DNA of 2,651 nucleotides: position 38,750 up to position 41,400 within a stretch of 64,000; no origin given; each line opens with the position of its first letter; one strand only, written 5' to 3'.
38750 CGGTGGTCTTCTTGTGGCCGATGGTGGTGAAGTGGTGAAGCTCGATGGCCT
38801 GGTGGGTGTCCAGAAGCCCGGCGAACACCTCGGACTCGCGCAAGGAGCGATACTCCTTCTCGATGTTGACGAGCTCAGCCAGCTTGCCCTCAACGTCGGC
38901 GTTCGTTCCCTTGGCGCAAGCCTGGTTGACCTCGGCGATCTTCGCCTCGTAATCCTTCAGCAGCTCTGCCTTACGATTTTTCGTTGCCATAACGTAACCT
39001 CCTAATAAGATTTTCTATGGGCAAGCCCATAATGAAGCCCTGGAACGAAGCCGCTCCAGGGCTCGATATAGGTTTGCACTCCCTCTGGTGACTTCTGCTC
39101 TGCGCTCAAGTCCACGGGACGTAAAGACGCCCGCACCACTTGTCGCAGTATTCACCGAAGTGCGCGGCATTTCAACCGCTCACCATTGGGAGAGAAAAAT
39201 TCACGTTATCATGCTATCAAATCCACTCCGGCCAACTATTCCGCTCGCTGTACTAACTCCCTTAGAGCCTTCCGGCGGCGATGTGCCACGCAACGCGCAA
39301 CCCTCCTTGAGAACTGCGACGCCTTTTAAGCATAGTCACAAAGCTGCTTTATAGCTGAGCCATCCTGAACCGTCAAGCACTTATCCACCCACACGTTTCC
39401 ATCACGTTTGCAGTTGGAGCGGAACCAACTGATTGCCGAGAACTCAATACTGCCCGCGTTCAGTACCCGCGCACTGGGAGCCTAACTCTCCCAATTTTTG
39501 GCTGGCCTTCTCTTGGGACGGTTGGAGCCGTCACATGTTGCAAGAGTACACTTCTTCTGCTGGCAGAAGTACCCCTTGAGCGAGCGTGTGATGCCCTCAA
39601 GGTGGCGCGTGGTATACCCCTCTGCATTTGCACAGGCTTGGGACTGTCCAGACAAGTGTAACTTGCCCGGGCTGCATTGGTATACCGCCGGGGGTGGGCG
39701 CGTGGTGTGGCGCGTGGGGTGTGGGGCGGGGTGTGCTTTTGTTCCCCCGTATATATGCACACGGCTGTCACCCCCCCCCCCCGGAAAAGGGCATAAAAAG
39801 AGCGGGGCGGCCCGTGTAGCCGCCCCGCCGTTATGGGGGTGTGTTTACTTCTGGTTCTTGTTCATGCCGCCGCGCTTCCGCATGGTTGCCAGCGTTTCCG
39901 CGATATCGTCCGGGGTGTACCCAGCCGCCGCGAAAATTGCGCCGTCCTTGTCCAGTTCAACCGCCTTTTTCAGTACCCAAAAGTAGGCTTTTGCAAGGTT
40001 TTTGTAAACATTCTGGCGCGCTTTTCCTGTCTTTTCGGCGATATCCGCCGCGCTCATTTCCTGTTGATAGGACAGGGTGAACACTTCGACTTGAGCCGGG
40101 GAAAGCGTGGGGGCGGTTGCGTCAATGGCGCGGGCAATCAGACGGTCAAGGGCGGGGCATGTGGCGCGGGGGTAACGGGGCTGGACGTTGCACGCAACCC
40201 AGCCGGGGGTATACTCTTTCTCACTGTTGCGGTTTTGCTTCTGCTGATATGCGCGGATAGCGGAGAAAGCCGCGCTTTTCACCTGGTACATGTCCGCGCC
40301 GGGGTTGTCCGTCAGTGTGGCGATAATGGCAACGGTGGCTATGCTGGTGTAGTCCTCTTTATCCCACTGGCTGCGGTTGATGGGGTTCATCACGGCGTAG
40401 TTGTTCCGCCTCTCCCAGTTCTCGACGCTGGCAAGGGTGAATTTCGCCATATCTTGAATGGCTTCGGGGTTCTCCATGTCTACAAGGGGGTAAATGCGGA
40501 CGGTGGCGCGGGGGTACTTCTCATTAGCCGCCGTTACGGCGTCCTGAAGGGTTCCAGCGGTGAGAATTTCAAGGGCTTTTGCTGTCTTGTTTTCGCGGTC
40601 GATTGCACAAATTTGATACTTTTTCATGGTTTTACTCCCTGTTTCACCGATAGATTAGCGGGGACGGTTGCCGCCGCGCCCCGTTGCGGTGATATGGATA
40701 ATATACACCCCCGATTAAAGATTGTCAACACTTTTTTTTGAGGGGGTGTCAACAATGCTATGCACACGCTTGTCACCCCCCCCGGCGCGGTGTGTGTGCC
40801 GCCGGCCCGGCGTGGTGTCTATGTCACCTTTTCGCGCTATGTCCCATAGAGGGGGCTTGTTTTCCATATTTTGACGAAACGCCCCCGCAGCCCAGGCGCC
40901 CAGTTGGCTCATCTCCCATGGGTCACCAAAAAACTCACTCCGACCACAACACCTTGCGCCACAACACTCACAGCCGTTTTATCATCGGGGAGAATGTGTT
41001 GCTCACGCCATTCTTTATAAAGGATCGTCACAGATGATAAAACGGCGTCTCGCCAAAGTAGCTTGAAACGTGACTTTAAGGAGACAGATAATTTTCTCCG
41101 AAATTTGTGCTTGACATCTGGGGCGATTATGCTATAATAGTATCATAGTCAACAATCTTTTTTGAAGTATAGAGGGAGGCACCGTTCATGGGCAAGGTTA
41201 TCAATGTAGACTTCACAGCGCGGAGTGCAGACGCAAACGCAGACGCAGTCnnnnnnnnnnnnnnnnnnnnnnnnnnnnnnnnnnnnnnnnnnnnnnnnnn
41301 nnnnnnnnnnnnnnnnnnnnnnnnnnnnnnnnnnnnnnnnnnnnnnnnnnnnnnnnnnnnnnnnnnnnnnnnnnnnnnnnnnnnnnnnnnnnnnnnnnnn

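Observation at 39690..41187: Sigma-like gene cassette bracketed by direct repeats carrying C8-C12 tracts, within a divergent-promoter region rich in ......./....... iterons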

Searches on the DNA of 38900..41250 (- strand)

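Call 25: search_rna_families(source=window, start=38900, end=41250, threshold=evalue, max_evalue=5)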
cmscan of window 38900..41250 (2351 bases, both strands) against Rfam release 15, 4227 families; matches with E-value up to 5: 3.
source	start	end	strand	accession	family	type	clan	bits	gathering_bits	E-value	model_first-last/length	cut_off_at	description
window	39068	39202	-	RF03153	RAGATH-4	Gene; sRNA;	-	73.3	104.4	2.1e-15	1-131/131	no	RAGATH-4 RNA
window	39614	39683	-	RF03160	twister-P1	Gene; ribozyme;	CL00120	57.4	67.2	1.1e-11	1-68/68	no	type-P1 twister ribozyme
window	39831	39903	+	RF02042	HOTTIP_3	Gene; lncRNA;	-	11.5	50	0.7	1-353/353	no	HOXA transcript at the distal tip, conserved region 3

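Call 29: search_rna_families(sources=[L002, L007, L009], threshold=evalue, max_evalue=0.01)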
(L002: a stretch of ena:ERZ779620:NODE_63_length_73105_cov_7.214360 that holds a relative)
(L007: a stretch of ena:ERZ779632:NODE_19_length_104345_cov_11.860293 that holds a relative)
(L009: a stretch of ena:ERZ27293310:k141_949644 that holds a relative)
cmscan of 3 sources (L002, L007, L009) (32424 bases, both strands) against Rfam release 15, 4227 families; matches with E-value up to 0.01: 15.
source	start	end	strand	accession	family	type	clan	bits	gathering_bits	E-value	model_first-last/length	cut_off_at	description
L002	7736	7801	+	RF03160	twister-P1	Gene; ribozyme;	CL00120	61.8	67.2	7.6e-12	1-68/68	no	type-P1 twister ribozyme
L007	7808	7873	+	RF03160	twister-P1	Gene; ribozyme;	CL00120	61.8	67.2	7.6e-12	1-68/68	no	type-P1 twister ribozyme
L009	9494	9566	+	RF00005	tRNA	Gene; tRNA;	CL00001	59.9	29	9.8e-11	1-71/71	no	tRNA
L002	6142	6211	+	RF03160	twister-P1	Gene; ribozyme;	CL00120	58.9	67.2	5.2e-11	1-68/68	no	type-P1 twister ribozyme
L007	6214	6283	+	RF03160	twister-P1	Gene; ribozyme;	CL00120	58.9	67.2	5.2e-11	1-68/68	no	type-P1 twister ribozyme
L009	7813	7877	+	RF03160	twister-P1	Gene; ribozyme;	CL00120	56.8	67.2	2.1e-10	1-68/68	no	type-P1 twister ribozyme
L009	6691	6825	+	RF03153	RAGATH-4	Gene; sRNA;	-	55.5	104.4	2.1e-09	1-131/131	no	RAGATH-4 RNA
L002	9796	9850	+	RF03160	twister-P1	Gene; ribozyme;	CL00120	51.2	67.2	8.6e-09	1-68/68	no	type-P1 twister ribozyme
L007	9868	9922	+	RF03160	twister-P1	Gene; ribozyme;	CL00120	51.2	67.2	8.6e-09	1-68/68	no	type-P1 twister ribozyme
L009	9788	9842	+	RF03160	twister-P1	Gene; ribozyme;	CL00120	50.7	67.2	1.2e-08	1-68/68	no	type-P1 twister ribozyme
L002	9515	9587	+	RF00005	tRNA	Gene; tRNA;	CL00001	49.5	29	6.9e-08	1-71/71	no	tRNA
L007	9587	9659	+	RF00005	tRNA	Gene; tRNA;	CL00001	49.5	29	6.9e-08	1-71/71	no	tRNA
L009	6191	6245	+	RF03160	twister-P1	Gene; ribozyme;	CL00120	49.5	67.2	2.7e-08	1-68/68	no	type-P1 twister ribozyme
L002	6628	6761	+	RF03153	RAGATH-4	Gene; sRNA;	-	43.7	104.4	3.2e-06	1-131/131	no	RAGATH-4 RNA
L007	6700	6833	+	RF03153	RAGATH-4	Gene; sRNA;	-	43.7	104.4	3.2e-06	1-131/131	no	RAGATH-4 RNA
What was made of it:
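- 39614..39683 (-): Type-P1 twister self-cleaving ribozyme candidate. It would cut the variable leader off the transcript. Found at the same position in L002, L007 and L009 (call 29).
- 39068..39202 (-): RAGATH-4 RNA candidate in the long leader before the 287-aa gene. Also present in L002, L007 and L009 (call 29).
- Closest known: Loci with twister ribozymes and RAGATH RNAs. Same: The same elements are present in relatives (call 29).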

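Call 75: search_rna_families(source=window, start=39000, end=39800, threshold=evalue, max_evalue=0.001, show_alignments=2)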
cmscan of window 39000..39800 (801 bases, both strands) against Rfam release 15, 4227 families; matches with E-value up to 0.001: 2.
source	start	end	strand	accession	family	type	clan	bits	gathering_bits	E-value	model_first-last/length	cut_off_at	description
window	39068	39202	-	RF03153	RAGATH-4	Gene; sRNA;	-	73.3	104.4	7.1e-16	1-131/131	no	RAGATH-4 RNA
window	39614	39683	-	RF03160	twister-P1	Gene; ribozyme;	CL00120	57.4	67.2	3.6e-12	1-68/68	no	type-P1 twister ribozyme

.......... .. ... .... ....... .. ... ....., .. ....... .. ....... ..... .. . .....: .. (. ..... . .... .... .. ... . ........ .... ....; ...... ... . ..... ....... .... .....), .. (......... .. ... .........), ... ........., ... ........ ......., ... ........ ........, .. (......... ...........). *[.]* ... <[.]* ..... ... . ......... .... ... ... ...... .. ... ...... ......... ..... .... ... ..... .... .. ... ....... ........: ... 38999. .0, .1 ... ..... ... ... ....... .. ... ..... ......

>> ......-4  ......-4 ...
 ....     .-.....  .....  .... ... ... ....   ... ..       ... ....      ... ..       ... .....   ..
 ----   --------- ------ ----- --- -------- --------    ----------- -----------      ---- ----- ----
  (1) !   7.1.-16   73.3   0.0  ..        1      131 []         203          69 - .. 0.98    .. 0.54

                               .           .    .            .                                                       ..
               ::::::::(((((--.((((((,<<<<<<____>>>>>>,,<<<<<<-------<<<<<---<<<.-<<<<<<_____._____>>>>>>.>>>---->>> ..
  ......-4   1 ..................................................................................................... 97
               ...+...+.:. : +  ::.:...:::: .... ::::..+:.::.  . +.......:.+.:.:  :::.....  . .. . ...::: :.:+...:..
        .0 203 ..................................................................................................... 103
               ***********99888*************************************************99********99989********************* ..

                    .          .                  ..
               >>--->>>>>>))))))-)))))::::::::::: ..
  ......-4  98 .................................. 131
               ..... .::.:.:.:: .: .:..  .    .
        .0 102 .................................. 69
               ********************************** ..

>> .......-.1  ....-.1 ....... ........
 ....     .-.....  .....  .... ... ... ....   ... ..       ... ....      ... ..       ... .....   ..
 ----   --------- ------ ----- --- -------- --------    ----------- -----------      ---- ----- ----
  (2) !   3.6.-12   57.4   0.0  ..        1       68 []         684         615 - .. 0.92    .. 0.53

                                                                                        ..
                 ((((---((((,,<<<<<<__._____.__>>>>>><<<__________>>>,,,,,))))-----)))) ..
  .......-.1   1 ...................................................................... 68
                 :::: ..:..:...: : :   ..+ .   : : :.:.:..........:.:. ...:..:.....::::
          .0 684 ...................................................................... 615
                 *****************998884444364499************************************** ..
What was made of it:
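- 39614..39683 (-): Rfam RF03160, 57.4 bits (gathering score 67.2), E 3.6e-12, full-length alignment 1-68 (calls 25, 75).
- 39068..39202 (-): Rfam RF03153, 73.3 bits (gathering score 104.4), E 7e-16 (calls 25, 75).
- On Type-P1 twister ribozyme (RF03160): E is 3.6e-12, the alignment covers positions 1-68, and it includes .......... and GAGGG (call 75).
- A transcribed element, the twister ribozyme, follows immediately (calls 25, 29, 75).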
